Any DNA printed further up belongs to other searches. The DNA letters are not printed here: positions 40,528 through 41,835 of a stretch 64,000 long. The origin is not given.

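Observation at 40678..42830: AmmeMemoRadiSam-type radical SAM enzyme translationally coupled to a MidA/NDUFAF7-like methyltransferase, beside moeA-mobB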

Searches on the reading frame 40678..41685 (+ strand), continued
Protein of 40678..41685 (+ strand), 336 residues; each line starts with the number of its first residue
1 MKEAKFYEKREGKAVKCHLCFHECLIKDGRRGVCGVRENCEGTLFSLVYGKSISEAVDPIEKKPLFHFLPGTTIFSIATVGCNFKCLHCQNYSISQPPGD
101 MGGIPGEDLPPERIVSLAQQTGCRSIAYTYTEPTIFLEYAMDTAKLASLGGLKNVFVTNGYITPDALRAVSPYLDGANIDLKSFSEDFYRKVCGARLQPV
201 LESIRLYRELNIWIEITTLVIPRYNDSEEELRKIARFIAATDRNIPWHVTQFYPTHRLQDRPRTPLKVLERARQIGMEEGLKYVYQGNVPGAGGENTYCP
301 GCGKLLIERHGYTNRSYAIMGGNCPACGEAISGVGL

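Call 18: find_related_loci(query=A1, collection=genome_contigs, flank=7000)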
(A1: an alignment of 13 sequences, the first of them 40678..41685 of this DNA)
Query A1 (336 aa) in genome_contigs; peptide patterns used: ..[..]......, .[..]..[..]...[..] (x = any residue, [..] = any of these).
600 stretches matched a pattern (row limit reached: there are more); 600 encode a relative of the query (tblastn E <= 1e-3); the best 80 are kept; 80 distinct loci.
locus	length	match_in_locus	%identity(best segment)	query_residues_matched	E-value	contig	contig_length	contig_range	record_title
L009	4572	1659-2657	69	1-334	1e-165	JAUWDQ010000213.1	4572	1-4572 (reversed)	MAG: Pseudomonadota bacterium isolate CSMAG_2168 CSMAG_2168_k141_693993_length_4572_cov_20.1212, whole genome shotgun se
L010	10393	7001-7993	69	1-333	3e-161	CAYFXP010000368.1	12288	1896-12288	MAG TPA_asm: uncultured Syntrophobacterales bacterium isolate ERP108616_co1_46 genome assembly, contig: k119_966355, who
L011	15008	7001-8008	65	1-336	7e-151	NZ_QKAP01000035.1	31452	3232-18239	MAG: Malonomonas rubra isolate SZUA-375 scaffold_3244, whole genome shotgun sequence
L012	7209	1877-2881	65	1-334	4e-148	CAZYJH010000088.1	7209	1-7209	MAG TPA_asm: uncultured Candidatus Bathyarchaeia archaeon isolate binchicken_co81_63 genome assembly, contig: NODE_18448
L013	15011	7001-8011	64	1-336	1e-147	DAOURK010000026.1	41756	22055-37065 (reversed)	MAG TPA_asm: Pseudomonadota bacterium isolate CSMAG_150 CSMAG_150_k141_46023_length_41756_cov_1223.8434, whole genome sh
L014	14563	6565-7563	64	1-334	2e-147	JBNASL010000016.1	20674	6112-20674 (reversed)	MAG: Candidatus Bathyarchaeales archaeon isolate Kamch4336-1-MF-15 bin22_IDBA_re-assembly_contigs.fa-16, whole genome sh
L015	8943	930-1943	63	1-336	2e-147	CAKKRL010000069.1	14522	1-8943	Thermodesulfovibrionia bacterium isolate Hainich-H51-bin227-1 genome assembly, contig: H51-bin227_1_Hain_H51_02um_R1_188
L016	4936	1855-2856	63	1-334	3e-147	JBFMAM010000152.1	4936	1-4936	MAG: Nitrospirota bacterium isolate MAG138 MAG138_152, whole genome shotgun sequence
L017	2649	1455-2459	63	1-336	6e-154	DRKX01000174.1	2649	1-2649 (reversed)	MAG TPA_asm: Nitrospirae bacterium isolate HyVt-450 HyVt-450_k145_808787, whole genome shotgun sequence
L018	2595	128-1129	63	1-334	3e-153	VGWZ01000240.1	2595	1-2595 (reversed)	MAG: Nitrospira sp. isolate K_DeepCast_250m_m1_045 K_DeepCast_250m_m1_045_Ga0194125_10090793, whole genome shotgun seque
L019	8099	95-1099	61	1-336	1e-144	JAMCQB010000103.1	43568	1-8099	MAG: Nitrospirae bacterium isolate FK_Sedi_A_Bin.59 NODE_1601_length_43568_cov_4.79301, whole genome shotgun sequence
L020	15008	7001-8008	63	1-336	3e-144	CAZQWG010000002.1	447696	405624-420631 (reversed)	MAG TPA_asm: uncultured Candidatus Bathyarchaeia archaeon isolate SRP323688_co1_180 genome assembly, contig: NODE_20_len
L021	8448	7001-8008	62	1-336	1e-144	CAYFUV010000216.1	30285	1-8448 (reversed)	MAG TPA_asm: uncultured Candidatus Bathyarchaeia archaeon isolate ERP108616_co1_152 genome assembly, contig: k119_168958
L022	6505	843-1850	62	1-336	2e-144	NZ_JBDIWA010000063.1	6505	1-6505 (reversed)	MAG: Candidatus Kuenenia sp. isolate Bin_40 NODE_4494_length_6505_cov_15.595328, whole genome shotgun sequence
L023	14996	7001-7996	62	1-333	8e-144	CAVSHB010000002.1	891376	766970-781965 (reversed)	MAG: uncultured Nitrospiraceae bacterium isolate MFD01476.bin.1.136 genome assembly, contig: contig_55726, whole genome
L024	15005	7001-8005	61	1-334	9e-143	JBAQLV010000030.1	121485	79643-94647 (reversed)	MAG: Thermodesulfovibrionales bacterium isolate MFD12052_ilm_asm_bin15 k127_20576, whole genome shotgun sequence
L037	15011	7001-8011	60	1-336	6e-140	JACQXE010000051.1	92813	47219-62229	MAG: Nitrospirae bacterium isolate NC_groundwater_1507_Pr4_B-0.1um_42_5 SR1-18-B1_scaffold_245086, whole genome shotgun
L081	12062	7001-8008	56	1-336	7e-135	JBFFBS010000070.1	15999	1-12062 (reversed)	MAG: Syntrophobacteria bacterium isolate Mix_mud12.2021.10.10 k141_456527_length_15999_cov_10.4445, whole genome shotgun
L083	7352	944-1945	57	1-333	2e-134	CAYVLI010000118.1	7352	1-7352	MAG TPA_asm: uncultured Nitrospinota bacterium isolate binchicken_co172_105 genome assembly, contig: NODE_9639_length_73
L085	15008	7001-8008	57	1-336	2e-134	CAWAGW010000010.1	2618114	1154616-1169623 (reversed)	MAG: uncultured delta proteobacterium isolate MFD02416.bin.2.191 genome assembly, contig: contig_6040, whole genome shot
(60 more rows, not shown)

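Call 27: search_solved_structures(query=window:40678-41685:+, max_evalue=0.001)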
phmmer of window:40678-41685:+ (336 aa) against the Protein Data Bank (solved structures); distinct sequences matched with E-value up to 0.001: 2.
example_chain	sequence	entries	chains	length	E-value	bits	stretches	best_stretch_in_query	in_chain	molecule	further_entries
3c8f_A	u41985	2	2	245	9.5e-06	27.8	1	79-239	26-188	Pyruvate formate-lyase 1-activating enzyme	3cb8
8fo0_A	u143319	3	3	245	6.6e-05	25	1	79-239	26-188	Pyruvate formate-lyase 1-activating enzyme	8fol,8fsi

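Call 41: search_protein_families(library=pfam, alignment_id=A3, max_evalue=0.00001)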
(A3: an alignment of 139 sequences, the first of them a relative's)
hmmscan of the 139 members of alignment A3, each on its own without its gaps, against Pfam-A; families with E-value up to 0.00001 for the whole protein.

A. member 1, L009:1122-1643:+ (174 aa): 1 family
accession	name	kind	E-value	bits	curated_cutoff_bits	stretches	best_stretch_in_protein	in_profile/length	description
PF02915.23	Rubrerythrin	-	8.6e-12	46.1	22.8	1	8-103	1-97/137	Rubrerythrin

B. families by the number of members that match (of 139 scanned): 180 families (the first 25 are shown)
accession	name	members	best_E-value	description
PF11154.13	DUF2934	6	5.7e-12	Protein of unknown function (DUF2934)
PF00583.31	Acetyltransf_1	4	2.4e-25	Acetyltransferase (GNAT) family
PF13508.13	Acetyltransf_7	4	2.5e-18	Acetyltransferase (GNAT) domain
PF13673.13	Acetyltransf_10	4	8.9e-17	Acetyltransferase (GNAT) domain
PF08445.16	FR47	4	1.7e-11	FR47-like protein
PF13561.12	adh_short_C2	3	1.2e-50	Enoyl-(Acyl carrier protein) reductase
PF01261.30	AP_endonuc_2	3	1.7e-49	Xylose isomerase-like TIM barrel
PF00106.31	adh_short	3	2.1e-38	short chain dehydrogenase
PF02742.21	Fe_dep_repr_C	3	3.7e-24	Iron dependent repressor, metal binding and dimerisation domain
PF08241.18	Methyltransf_11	3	6.7e-24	Methyltransferase domain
PF13649.12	Methyltransf_25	3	1.1e-18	Methyltransferase domain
PF13489.12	Methyltransf_23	3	5.1e-17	Methyltransferase domain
PF04023.20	FeoA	3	1.5e-16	FeoA domain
PF13181.12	TPR_8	3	3.3e-15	Tetratricopeptide repeat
PF13428.12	TPR_14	3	2.6e-14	Tetratricopeptide repeat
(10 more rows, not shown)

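Call 43: search_protein_families(library=pfam, proteins=[L024:3013-3549:+, L083:100-906:+, L081:6023-6838:+], max_evalue=0.00001)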
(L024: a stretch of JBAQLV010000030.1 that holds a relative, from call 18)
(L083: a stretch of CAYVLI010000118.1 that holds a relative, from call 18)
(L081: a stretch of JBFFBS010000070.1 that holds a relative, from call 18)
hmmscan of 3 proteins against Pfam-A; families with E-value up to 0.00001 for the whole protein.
L024:3013-3549:+ (179 aa): 1 family
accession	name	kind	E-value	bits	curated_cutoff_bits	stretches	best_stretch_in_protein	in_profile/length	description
PF01871.22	AMMECR1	-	1.3e-49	168.4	25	1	16-177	1-167/168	AMMECR1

L083:100-906:+ (269 aa): 2 families
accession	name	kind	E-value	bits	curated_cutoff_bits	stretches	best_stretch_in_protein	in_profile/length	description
PF01875.22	Memo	-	4.3e-80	269.2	27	1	6-266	1-268/269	Memo-like protein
PF02900.23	LigB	-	6.5e-08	32.4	26.3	1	117-193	111-190/269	Catalytic LigB subunit of aromatic ring-opening dioxygenase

L081:6023-6838:+ (272 aa): 7 families
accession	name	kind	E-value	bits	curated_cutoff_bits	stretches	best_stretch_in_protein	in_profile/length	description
PF08241.18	Methyltransf_11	-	2.5e-23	83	21.2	1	46-131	1-88/95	Methyltransferase domain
PF13649.12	Methyltransf_25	-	2.9e-18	66.8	27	1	46-131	2-94/97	Methyltransferase domain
PF08242.18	Methyltransf_12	-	2.8e-13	50.8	30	1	46-131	1-93/98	Methyltransferase domain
PF13489.12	Methyltransf_23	-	3.4e-13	50.1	27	1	31-174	11-153/164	Methyltransferase domain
PF13847.12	Methyltransf_31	-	9.4e-13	48.5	27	1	41-136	3-107/145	Methyltransferase domain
PF01209.24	Ubie_methyltran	-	1.6e-09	37.9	20.1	1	28-131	34-144/233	ubiE/COQ5 methyltransferase family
PF07021.18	MetW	-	2.4e-07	31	21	1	40-135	12-107/193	Methionine biosynthesis protein MetW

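Call 46: search_protein_families(library=ncbifam, proteins=[L081:6023-6838:+, L085:6096-6905:+, L024:3013-3549:+, L083:100-906:+, L009:1122-1643:+], max_evalue=0.00001)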
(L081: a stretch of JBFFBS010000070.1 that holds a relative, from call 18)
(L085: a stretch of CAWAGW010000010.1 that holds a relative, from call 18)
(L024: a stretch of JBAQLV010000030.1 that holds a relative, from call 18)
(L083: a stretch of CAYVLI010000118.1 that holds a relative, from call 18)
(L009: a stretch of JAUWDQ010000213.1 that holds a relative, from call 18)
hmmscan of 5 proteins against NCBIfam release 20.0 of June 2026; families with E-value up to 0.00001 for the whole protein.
L081:6023-6838:+ (272 aa): 19 families
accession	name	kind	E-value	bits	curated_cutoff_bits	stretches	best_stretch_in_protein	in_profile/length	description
NF045667.1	MTase_DVU1556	equivalog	2.9e-17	62.8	155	1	19-138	4-119/213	DVU_1556 family methyltransferase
TIGR01934.1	MenG_MenH_UbiE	subfamily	3.3e-16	59.3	158.35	1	35-141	33-144/223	ubiquinone/menaquinone biosynthesis methyltransferase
NF001241.0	PRK00216.1-2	equivalog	2.6e-13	50.2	327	1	30-132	40-141/231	demethylmenaquinone methyltransferase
NF043040.1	corrin_prot_MT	hypoth_equivalog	1.3e-12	47.6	180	1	10-132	12-137/216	corrinoid protein-associated methyltransferase CpaM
NF001244.0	PRK00216.1-5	equivalog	1.4e-12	47.4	216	1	35-140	42-155/236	bifunctional demethylmenaquinone methyltransferase/2-methoxy-6-polyprenyl-1,4-benzoquinol methylase UbiE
NF007610.0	PRK10258.1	equivalog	2.1e-12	46.9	342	1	34-154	35-156/251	malonyl-ACP O-methyltransferase BioC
TIGR02072.1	BioC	equivalog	2.7e-12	47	184.95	1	39-178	32-170/244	malonyl-ACP O-methyltransferase BioC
NF047649.1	MTase_UXPK_star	exception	8.3e-11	41.4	460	1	40-133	76-176/283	methyltransferase/UXPK-star double selenoprotein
NF041255.1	mycofact_MftM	equivalog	3.4e-09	36.5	200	1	41-138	139-241/289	mycofactocin oligosaccharide methyltransferase MftM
NF008823.0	PRK11873.1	subfamily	7.5e-08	32.2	263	1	39-132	75-175/272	arsenite methyltransferase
NF001240.0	PRK00216.1-1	equivalog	8.4e-08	31.6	378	1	38-133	60-163/251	bifunctional demethylmenaquinone methyltransferase/2-methoxy-6-polyprenyl-1,4-benzoquinol methylase UbiE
TIGR01983.1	UbiG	equivalog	2.3e-07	30.4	102.95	1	41-141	49-156/228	bifunctional 2-polyprenyl-6-hydroxyphenol methylase/3-demethylubiquinol 3-O-methyltransferase UbiG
NF001242.0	PRK00216.1-3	equivalog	3.9e-07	29.7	351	1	36-133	63-170/258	bifunctional demethylmenaquinone methyltransferase/2-methoxy-6-polyprenyl-1,4-benzoquinol methylase UbiE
NF045882.1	PLipidMtase_Leg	equivalog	1e-06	28.7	390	1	44-142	45-147/207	phospholipid N-methyltransferase PmtA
NF041537.1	ArsM_AhpD_UU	exception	1.5e-06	27.3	510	1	41-131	76-173/345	arsenite methyltransferase/AhpD domain selenoprotein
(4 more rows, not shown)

L085:6096-6905:+ (270 aa): 18 families
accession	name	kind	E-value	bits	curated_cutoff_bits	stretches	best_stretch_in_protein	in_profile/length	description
NF045667.1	MTase_DVU1556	equivalog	3.3e-15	56.1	155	1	33-133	14-114/213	DVU_1556 family methyltransferase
TIGR01934.1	MenG_MenH_UbiE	subfamily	5.2e-14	52.1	158.35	1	33-140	31-143/223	ubiquinone/menaquinone biosynthesis methyltransferase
TIGR01983.1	UbiG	equivalog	1.4e-12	47.4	102.95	1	39-140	47-155/228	bifunctional 2-polyprenyl-6-hydroxyphenol methylase/3-demethylubiquinol 3-O-methyltransferase UbiG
NF001244.0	PRK00216.1-5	equivalog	4.3e-12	45.8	216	1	33-139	40-154/236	bifunctional demethylmenaquinone methyltransferase/2-methoxy-6-polyprenyl-1,4-benzoquinol methylase UbiE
NF001241.0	PRK00216.1-2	equivalog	7.9e-11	42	327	1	39-133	49-142/231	demethylmenaquinone methyltransferase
NF043040.1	corrin_prot_MT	hypoth_equivalog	9e-11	41.6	180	1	41-110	41-117/216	corrinoid protein-associated methyltransferase CpaM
TIGR02072.1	BioC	equivalog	3.5e-10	40.1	184.95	1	27-177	14-169/244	malonyl-ACP O-methyltransferase BioC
NF041255.1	mycofact_MftM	equivalog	2.6e-09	36.8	200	1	42-136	140-239/289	mycofactocin oligosaccharide methyltransferase MftM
TIGR02021.1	BchM-ChlM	equivalog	2.9e-09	36.7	158.9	1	27-113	39-128/218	magnesium protoporphyrin IX methyltransferase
NF007610.0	PRK10258.1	equivalog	1.5e-08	34.3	342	1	31-133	32-133/251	malonyl-ACP O-methyltransferase BioC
TIGR02081.1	metW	equivalog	4.8e-08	32.8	189.5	1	42-135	14-107/194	methionine biosynthesis protein MetW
NF047649.1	MTase_UXPK_star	exception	6.5e-08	31.9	460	1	43-132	79-175/283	methyltransferase/UXPK-star double selenoprotein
NF001243.0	PRK00216.1-4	equivalog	6.8e-08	32.1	235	1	38-131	44-144/237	demethylmenaquinone methyltransferase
NF045882.1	PLipidMtase_Leg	equivalog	5.1e-07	29.7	390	1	43-144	44-149/207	phospholipid N-methyltransferase PmtA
TIGR02752.1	MenG_heptapren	equivalog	6.2e-07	29.2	419.85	1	40-131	44-142/231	demethylmenaquinone methyltransferase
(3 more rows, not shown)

L024:3013-3549:+ (179 aa): 3 families
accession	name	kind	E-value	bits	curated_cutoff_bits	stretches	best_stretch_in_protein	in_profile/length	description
TIGR04335.1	AmmeMemoSam_A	hypoth_equivalog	3.2e-44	150.4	99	1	15-178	3-175/175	AmmeMemoRadiSam system protein A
NF002000.0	PRK00801.1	equivalog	1.2e-37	129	273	1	14-173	11-179/201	hypothetical protein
TIGR00296.1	TIGR00296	hypoth_equivalog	3.6e-31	108.4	91.05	1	15-178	12-188/200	TIGR00296 family protein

L083:100-906:+ (269 aa): 2 families
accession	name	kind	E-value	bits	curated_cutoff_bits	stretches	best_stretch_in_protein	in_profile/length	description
TIGR04336.1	AmmeMemoSam_B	hypoth_equivalog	3.3e-97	325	26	1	5-267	1-269/270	AmmeMemoRadiSam system protein B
NF001987.0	PRK00782.1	equivalog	8.2e-90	300.7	295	1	4-268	2-265/267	MEMO1 family protein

L009:1122-1643:+ (174 aa): 2 families
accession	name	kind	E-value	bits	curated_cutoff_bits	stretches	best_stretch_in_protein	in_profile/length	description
NF009413.0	PRK12775.1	equivalog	2.3e-09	35.6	1895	1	2-154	857-996/1006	putative trifunctional 2-polyprenylphenol hydroxylase/glutamate synthase subunit beta/ferritin domain-containing protein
NF045676.1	FeExpMbfA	equivalog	6.5e-06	25.8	450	0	103-157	97-152/318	iron exporter MbfA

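Call 49: find_encoding_contigs(protein=P0121, flank=1000, max_places=2)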
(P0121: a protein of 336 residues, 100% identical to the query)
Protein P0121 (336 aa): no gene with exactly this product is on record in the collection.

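Call 50: list_cluster_members(proteins=[P0121, P0001])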
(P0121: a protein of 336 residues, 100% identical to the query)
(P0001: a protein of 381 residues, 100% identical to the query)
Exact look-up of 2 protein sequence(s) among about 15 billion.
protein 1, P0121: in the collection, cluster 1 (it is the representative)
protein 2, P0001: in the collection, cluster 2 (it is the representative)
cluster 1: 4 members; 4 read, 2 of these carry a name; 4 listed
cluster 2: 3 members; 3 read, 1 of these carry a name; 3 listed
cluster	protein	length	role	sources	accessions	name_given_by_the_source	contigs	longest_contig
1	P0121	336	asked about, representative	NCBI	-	-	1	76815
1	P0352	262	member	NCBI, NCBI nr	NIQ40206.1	MAG: AmmeMemoRadiSam system radical SAM enzyme, partial [Proteobacteria bacterium] | AmmeMemoRadiSam system radical SAM enzyme [Pseudomonadota bacterium]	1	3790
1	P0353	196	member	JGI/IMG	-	pyruvate formate lyase activating enzyme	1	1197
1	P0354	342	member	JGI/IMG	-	-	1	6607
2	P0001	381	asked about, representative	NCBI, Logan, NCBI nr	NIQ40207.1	MAG: SAM-dependent methyltransferase [Proteobacteria bacterium] | SAM-dependent methyltransferase [Pseudomonadota bacterium]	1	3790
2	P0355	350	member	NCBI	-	-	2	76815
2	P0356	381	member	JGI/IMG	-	-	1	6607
